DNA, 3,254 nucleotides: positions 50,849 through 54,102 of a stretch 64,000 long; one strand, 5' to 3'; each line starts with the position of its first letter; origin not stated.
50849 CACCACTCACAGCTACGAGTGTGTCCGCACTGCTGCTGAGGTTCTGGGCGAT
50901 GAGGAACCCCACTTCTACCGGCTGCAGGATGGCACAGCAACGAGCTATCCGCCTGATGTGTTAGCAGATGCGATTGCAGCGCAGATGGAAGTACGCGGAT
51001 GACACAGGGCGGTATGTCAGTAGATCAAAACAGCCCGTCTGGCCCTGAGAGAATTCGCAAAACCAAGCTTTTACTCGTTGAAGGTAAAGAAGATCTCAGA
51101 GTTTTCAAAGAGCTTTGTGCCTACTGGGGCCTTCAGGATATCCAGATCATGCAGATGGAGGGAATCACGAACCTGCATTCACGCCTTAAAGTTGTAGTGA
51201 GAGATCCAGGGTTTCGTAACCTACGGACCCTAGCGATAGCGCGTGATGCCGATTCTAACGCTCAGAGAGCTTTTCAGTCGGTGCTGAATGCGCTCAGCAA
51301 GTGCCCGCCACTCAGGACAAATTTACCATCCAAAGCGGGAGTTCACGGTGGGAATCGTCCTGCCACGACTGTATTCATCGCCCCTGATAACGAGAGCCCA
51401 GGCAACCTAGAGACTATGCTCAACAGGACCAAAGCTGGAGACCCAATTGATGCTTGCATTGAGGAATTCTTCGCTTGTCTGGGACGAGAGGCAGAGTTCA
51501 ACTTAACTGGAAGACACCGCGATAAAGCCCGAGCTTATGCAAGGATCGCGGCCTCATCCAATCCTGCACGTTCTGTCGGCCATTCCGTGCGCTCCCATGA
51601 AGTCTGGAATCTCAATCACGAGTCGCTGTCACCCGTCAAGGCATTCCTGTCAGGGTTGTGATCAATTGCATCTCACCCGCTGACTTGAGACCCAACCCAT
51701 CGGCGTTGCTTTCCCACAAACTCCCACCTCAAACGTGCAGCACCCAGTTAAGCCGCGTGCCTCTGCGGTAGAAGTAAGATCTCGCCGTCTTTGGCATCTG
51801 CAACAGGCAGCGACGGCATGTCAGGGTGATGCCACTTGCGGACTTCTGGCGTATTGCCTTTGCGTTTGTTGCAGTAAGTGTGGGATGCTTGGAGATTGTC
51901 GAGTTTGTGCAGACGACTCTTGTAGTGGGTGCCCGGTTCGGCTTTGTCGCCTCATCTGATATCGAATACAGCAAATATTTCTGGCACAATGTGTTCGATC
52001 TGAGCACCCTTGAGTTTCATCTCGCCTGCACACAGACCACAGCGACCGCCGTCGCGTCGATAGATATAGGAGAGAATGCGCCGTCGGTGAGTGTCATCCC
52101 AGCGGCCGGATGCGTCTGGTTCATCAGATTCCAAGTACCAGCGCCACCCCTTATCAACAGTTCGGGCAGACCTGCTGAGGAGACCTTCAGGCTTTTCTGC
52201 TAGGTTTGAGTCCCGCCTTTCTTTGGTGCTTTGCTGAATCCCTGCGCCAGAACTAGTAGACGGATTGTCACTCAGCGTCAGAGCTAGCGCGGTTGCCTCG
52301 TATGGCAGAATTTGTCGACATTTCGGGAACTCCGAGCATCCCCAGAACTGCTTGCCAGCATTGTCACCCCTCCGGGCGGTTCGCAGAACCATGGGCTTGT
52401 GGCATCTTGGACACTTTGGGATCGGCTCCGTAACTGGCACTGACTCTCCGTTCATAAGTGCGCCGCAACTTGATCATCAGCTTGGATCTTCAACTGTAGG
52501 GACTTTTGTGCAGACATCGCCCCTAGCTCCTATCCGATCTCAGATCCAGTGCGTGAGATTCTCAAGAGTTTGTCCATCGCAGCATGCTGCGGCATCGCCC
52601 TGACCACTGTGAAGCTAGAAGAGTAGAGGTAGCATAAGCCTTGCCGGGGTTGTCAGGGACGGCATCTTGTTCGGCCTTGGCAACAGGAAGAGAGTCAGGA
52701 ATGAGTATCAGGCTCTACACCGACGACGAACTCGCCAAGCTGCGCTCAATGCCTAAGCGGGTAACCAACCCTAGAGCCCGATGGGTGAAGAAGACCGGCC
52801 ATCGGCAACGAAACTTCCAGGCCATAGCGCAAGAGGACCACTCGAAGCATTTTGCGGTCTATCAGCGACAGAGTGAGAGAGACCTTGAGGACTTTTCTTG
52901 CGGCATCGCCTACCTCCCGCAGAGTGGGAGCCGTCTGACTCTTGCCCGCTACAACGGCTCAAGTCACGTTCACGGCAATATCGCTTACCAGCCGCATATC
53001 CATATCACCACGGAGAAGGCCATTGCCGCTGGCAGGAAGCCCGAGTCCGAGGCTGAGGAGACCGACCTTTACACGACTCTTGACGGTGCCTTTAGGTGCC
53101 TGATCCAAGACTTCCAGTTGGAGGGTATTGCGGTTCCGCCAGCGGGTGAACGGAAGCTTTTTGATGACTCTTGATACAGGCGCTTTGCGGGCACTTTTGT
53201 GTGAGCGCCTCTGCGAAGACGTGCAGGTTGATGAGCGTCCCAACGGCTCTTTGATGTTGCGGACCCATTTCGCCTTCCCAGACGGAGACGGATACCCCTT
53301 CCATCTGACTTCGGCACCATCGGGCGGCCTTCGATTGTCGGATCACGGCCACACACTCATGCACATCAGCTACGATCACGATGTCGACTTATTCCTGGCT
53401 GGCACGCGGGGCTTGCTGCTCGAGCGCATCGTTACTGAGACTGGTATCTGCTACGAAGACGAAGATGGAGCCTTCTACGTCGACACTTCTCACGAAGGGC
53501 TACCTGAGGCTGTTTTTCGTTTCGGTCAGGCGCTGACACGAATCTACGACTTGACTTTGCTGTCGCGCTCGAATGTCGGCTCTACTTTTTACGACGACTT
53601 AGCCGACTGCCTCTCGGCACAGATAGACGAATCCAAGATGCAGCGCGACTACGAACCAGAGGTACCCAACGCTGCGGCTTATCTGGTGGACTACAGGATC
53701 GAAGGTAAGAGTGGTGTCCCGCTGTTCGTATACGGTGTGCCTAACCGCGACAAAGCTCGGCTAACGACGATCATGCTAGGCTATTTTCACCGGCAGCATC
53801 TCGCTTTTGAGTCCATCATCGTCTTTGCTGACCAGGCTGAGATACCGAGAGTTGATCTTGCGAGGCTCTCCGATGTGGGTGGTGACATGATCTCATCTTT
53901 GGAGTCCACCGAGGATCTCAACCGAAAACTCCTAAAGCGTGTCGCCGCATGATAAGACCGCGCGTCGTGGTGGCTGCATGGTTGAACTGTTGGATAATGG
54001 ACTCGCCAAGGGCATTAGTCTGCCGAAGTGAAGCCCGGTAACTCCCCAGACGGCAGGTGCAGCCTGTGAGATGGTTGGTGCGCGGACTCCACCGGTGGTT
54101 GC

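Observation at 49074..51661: Intact low-GC cassette: ParB-like protein + AAA_21-type ATPase + small TOPRIM-like protein (PARIS/OLD-like module with an unusual ParB neighbour)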

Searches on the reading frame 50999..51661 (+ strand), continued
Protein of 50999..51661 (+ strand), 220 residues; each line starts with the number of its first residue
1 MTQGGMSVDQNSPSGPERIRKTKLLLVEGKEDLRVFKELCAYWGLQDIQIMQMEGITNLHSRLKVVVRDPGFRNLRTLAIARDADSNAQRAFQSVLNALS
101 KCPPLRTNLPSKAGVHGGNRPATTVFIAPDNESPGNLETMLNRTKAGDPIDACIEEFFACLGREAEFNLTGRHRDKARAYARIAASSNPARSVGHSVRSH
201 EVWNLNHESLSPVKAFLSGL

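Call 86: search_dna_similar(query=P0159, collection=plasmids, mode=protein, max_rows=25, max_evalue=0.00001, rows=spread)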
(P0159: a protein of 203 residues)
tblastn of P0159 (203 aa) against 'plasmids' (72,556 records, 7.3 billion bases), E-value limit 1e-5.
Records with a match: 122; places in all: 133; records where one place covers at least 80% of the query: 122.
Best place of each record, by identity: <60% 122.
By first word of the organism name: Klebsiella 118; Escherichia 3; Raoultella 1.
By predicted mobility (MOB-suite, as given by PLSDB): non-mobilizable 115; conjugative 5; mobilizable 2.
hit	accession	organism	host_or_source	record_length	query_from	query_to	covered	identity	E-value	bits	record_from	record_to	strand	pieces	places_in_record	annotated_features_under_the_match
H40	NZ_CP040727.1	Klebsiella pneumoniae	Homo sapiens,rectal swab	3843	8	203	97%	23.8%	9e-10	64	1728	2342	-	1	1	DUF3226 domain-containing protein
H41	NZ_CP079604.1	Klebsiella pneumoniae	Homo sapiens,Endotracheal aspirate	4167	8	203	97%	23.8%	9e-10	64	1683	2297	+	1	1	DUF3226 domain-containing protein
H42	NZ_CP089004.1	Klebsiella pneumoniae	Homo sapiens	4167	8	203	97%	23.8%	9e-10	64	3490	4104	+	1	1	DUF3226 domain-containing protein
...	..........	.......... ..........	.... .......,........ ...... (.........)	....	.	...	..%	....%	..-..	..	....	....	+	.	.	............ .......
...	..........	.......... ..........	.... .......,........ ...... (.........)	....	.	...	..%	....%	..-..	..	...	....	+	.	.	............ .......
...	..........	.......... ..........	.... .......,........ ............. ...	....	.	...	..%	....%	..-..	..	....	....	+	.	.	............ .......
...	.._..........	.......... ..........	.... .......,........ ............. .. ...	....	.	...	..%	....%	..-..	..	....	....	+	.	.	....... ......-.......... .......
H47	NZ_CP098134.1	Klebsiella pneumoniae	-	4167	8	203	97%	23.8%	9e-10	64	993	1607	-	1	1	DUF3226 domain-containing protein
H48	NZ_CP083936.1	Klebsiella pneumoniae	Homo sapiens,blood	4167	8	203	97%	23.8%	9e-10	64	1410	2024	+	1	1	DUF3226 domain-containing protein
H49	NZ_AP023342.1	Klebsiella pneumoniae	Homo sapiens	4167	8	203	97%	23.8%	9e-10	64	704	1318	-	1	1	DUF3226 domain-containing protein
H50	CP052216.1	Klebsiella pneumoniae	Homo sapiens,blood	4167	8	203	97%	23.8%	9e-10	64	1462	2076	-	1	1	hypothetical protein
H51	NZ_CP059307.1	Klebsiella pneumoniae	Homo sapiens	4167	8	203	97%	23.8%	9e-10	64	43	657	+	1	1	DUF3226 domain-containing protein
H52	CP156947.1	Klebsiella pneumoniae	Homo sapiens,Rectal Swab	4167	8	203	97%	23.8%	9e-10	64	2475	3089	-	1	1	DUF3226 domain-containing protein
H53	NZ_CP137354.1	Klebsiella pneumoniae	Homo sapiens,pure culture,rectal swab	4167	8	203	97%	23.8%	9e-10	64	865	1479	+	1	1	DUF3226 domain-containing protein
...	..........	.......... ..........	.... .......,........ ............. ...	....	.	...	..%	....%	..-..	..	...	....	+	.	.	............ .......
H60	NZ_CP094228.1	Klebsiella pneumoniae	Homo sapiens,Erciyes University, ...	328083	8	203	97%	23.8%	1e-9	64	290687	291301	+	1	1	DUF3226 domain-containing protein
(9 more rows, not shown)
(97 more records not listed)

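Call 88: get_annotated_region(hit=H60, flank=5000)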
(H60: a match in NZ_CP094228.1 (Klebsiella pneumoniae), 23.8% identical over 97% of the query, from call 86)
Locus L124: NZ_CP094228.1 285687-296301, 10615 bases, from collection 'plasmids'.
description: Klebsiella pneumoniae strain Bio3 plasmid pBio3, complete sequence
organism: Klebsiella pneumoniae (NCBI taxid 573)
taxonomy: Bacteria; Pseudomonadota; Gammaproteobacteria; Enterobacterales; Enterobacteriaceae; Klebsiella; Klebsiella pneumoniae
host: -; source: Homo sapiens,Erciyes University, Faculty of Medicine; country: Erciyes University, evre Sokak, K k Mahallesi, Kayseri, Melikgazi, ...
typing (MOB-suite, as given by PLSDB): conjugative; replicon ColRNAI_rep_cluster_1987,IncFIB,IncHI1B,rep_cluster_1195; relaxase MOBH,MOBP; mating-pair formation MPF_F
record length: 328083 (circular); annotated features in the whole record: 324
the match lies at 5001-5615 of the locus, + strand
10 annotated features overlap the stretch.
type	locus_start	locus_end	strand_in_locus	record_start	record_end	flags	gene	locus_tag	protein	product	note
CDS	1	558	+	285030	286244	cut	-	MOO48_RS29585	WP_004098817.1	type II site-specific deoxyribonuclease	-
CDS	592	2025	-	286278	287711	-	-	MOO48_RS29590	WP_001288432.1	DNA cytosine methyltransferase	-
CDS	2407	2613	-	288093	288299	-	-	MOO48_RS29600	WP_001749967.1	hypothetical protein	-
CDS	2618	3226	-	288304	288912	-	-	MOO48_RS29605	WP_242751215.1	restriction endonuclease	-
CDS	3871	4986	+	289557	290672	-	-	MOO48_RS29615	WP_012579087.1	ATP-binding protein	-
CDS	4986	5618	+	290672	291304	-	-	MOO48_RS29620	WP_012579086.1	DUF3226 domain-containing protein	-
CDS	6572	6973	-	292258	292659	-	-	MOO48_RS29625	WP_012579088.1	helix-turn-helix domain-containing protein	-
CDS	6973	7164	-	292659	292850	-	-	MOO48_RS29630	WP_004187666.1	Rop family plasmid primer RNA-binding protein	-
CDS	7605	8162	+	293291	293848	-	-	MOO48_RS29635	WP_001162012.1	recombinase family protein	GO:0006310 - DNA recombination [Evidence IEA]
CDS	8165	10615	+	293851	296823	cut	-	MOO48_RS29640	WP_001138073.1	Tn3 family transposase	-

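Call 96: search_protein_families(library=padloc, alignment_id=A1, max_evalue=1)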
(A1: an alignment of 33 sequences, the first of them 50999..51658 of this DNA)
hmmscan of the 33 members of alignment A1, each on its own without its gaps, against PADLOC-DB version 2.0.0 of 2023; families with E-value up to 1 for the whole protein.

A. member 1, window:50999-51658:+ (220 aa): 2 families
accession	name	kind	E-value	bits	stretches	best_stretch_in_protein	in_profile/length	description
PDLC04624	PDC-M38B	-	2.4e-17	61.4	1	19-208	10-205/220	-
PDLC04623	PDC-M38B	-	2e-08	32.3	1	22-217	3-214/219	-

B. families by the number of members that match (of 33 scanned): 11 families
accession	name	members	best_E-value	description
PDLC04624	PDC-M38B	33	9.7e-21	-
PDLC04623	PDC-M38B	33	7e-17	-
PDLC04136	mad4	7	1.2e-06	mads_4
PDLC00075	GajA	5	0.0068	AAA ATPase domain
PDLC04197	HEC-01B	4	0.0013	-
PDLC02983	AriB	3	0.00034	-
PDLC04619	PDC-M38B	3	0.0038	-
PDLC04194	HEC-01B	3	0.0089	-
PDLC04620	PDC-M38B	2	2.2e-05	-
PDLC00078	GajA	2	0.00059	AAA ATPase domain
PDLC02963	RT-Toprim_I-C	1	0.074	single gene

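Call 99: search_protein_families(library=padloc, proteins=[L093:215-2935:+, L093:2960-5890:+, L095:5128-5883:+, L095:2213-5068:-, L097:4485-5645:+, L097:13104-14663:+, L001:7048-8370:-], max_evalue=0.00001)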
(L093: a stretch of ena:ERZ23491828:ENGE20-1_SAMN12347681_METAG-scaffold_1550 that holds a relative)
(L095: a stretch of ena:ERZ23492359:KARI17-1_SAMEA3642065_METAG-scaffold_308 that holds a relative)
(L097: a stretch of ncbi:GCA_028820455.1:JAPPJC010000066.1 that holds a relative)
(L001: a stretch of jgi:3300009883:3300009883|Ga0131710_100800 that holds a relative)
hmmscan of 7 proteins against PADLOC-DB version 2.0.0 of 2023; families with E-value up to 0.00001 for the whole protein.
L093:215-2935:+ (907 aa): 7 families
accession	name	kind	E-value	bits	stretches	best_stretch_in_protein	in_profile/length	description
PDLC00660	HmaB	-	2.1e-39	133.2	2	395-769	462-835/967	DNA-adenine methylase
PDLC00661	HmaB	-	1e-37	127.5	1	93-782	140-854/973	DNA-adenine methylase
PDLC03233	MTase_II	-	2.5e-27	93.7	1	18-659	51-651/731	Type II methyltransferase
PDLC03352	MTase_II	-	2.3e-22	76.7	2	468-537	530-598/1023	Type II methyltransferase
PDLC02189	DUF1156_MTase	-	1.5e-15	54.5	1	508-707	550-744/944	-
PDLC03312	MTase_II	-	1.5e-07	27.6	1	474-620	497-626/1344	Type II methyltransferase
PDLC03314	MTase_II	-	2e-07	27.5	0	508-707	550-744/944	Type II methyltransferase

L093:2960-5890:+ (977 aa): 2 families
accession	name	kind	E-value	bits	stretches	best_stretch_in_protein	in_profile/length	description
PDLC00662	HmaC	-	3.3e-27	93.1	1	41-417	36-399/941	AAA+ ATPase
PDLC02192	DUF499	-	7.5e-16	55.1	1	168-500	124-437/1022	-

L095:5128-5883:+ (252 aa): 0 families

L095:2213-5068:- (951 aa): 0 families

L097:4485-5645:+ (387 aa): 11 families
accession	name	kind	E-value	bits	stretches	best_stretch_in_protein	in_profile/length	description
PDLC04141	capP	-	6.5e-16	56.6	1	187-302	37-151/242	capP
PDLC03949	RmrA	-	2.1e-15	54.5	1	6-308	2-269/363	-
PDLC03948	RmrA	-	5.8e-09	33.3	1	5-270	7-258/397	-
PDLC03954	RmrA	-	1.1e-08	32.4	1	4-271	8-260/380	-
PDLC03946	RmrA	-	2.7e-08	30.9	1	192-307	165-270/357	-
PDLC04776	PDC-M69B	-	4.2e-07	27.9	1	190-328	54-198/272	-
PDLC03944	RmrA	-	7.6e-07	26.5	1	159-299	145-279/384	-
PDLC03952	RmrA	-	1.9e-06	25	0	6-268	22-269/395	-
PDLC03945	RmrA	-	3.3e-06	24.5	1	201-318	191-307/394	-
PDLC03955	RmrA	-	3.4e-06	24.5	0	2-276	16-264/371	-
PDLC03947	RmrA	-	5.9e-06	23.4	0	6-267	11-256/383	-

L097:13104-14663:+ (520 aa): 0 families

L001:7048-8370:- (440 aa): 7 families
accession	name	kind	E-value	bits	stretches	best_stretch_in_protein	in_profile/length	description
PDLC04959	PDC-S20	-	1.4e-64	217.3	1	5-367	3-382/464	-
PDLC04956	PDC-S20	-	1.4e-32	111.6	2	162-377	174-394/450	-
PDLC04957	PDC-S20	-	4.5e-29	100.2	1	19-240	4-255/446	-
PDLC04958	PDC-S20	-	1.7e-22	78.4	1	19-253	2-268/458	-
PDLC02361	PifA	-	2.9e-19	67.1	1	19-244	15-257/720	PifA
PDLC02210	QatA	-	1.4e-14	51.5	1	134-242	168-275/593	-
PDLC02209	QatA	-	5.5e-13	46.4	1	148-241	180-278/646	-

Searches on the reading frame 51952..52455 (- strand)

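Call 3: search_protein_families(library=pfam, proteins=[window:51952-52455:-], max_evalue=0.01)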
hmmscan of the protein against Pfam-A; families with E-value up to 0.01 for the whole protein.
window:51952-52455:- (167 aa): 3 families
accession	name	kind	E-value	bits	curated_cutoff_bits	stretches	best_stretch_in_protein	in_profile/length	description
PF01396.24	Zn_ribbon_Top1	-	1.1e-09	38.4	32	1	14-51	3-35/39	Topoisomerase DNA binding C4 zinc finger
PF06839.17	Zn_ribbon_GRF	-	1.2e-05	25.7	25.9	1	13-46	1-36/45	GRF zinc finger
PF23549.1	Zn_ribbon_GRF_2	-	0.0081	16.4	27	1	13-42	2-34/45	GRF-like zinc ribbon domain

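Call 4: search_protein_families(library=padloc, proteins=[window:51952-52455:-], max_evalue=0.01)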
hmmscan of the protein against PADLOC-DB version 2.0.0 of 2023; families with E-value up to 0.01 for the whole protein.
window:51952-52455:- (167 aa): 0 families

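Call 5: search_protein_families(library=ncbifam, proteins=[window:51952-52455:-], max_evalue=0.01)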
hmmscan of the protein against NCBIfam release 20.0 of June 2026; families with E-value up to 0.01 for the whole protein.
window:51952-52455:- (167 aa): 2 families
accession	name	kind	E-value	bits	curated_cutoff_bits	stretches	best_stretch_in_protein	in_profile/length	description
NF005555.0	PRK07220.1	equivalog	4.9e-06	25.2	635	1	12-56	589-629/740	DNA topoisomerase I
TIGR02646.1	TIGR02646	subfamily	0.0045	17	52.15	1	120-158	5-46/144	retron system putative HNH endonuclease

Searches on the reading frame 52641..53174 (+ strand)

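Call 3: search_protein_families(library=pfam, proteins=[window:52641-53174:+], max_evalue=0.01)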
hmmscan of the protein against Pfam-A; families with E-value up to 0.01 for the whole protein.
window:52641-53174:+ (177 aa): 1 family
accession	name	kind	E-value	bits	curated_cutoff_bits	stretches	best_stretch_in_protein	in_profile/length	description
PF22398.1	DUF6978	-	0.00074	20.3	29.6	1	27-128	2-102/133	Family of unknown function (DUF6978)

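Call 4: search_protein_families(library=padloc, proteins=[window:52641-53174:+], max_evalue=0.01)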
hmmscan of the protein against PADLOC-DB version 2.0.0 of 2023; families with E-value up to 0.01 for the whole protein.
window:52641-53174:+ (177 aa): 0 families

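Call 5: search_protein_families(library=ncbifam, proteins=[window:52641-53174:+], max_evalue=0.01)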
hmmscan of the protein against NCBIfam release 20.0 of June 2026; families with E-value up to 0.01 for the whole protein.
window:52641-53174:+ (177 aa): 0 families

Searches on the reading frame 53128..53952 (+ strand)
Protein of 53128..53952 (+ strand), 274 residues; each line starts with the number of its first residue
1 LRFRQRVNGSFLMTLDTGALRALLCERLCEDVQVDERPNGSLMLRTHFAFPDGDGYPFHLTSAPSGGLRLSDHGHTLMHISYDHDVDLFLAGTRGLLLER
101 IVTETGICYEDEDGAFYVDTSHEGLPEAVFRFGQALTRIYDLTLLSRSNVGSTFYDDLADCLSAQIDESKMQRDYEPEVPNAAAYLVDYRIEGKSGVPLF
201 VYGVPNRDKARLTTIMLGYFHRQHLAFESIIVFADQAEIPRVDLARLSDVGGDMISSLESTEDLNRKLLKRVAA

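Call 3: search_protein_families(library=pfam, proteins=[window:53128-53952:+], max_evalue=0.01)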
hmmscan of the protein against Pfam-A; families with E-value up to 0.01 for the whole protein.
window:53128-53952:+ (274 aa): 1 family
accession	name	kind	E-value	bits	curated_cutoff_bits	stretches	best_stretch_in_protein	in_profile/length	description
PF08861.15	DUF1828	-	4.9e-15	56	22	1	46-139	1-91/91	Domain of unknown function DUF1828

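Call 4: search_protein_families(library=padloc, proteins=[window:53128-53952:+], max_evalue=0.01)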
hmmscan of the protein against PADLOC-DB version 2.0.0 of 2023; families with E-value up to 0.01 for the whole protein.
window:53128-53952:+ (274 aa): 2 families
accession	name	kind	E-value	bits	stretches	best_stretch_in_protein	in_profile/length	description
PDLC04539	PDC-M24B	-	1.6e-10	39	1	45-164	32-147/255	-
PDLC04540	PDC-M24B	-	4.6e-08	31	1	40-165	23-145/256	-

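Call 5: search_protein_families(library=ncbifam, proteins=[window:53128-53952:+], max_evalue=0.01)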
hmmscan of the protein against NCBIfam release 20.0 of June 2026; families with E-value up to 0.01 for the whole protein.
window:53128-53952:+ (274 aa): 0 families
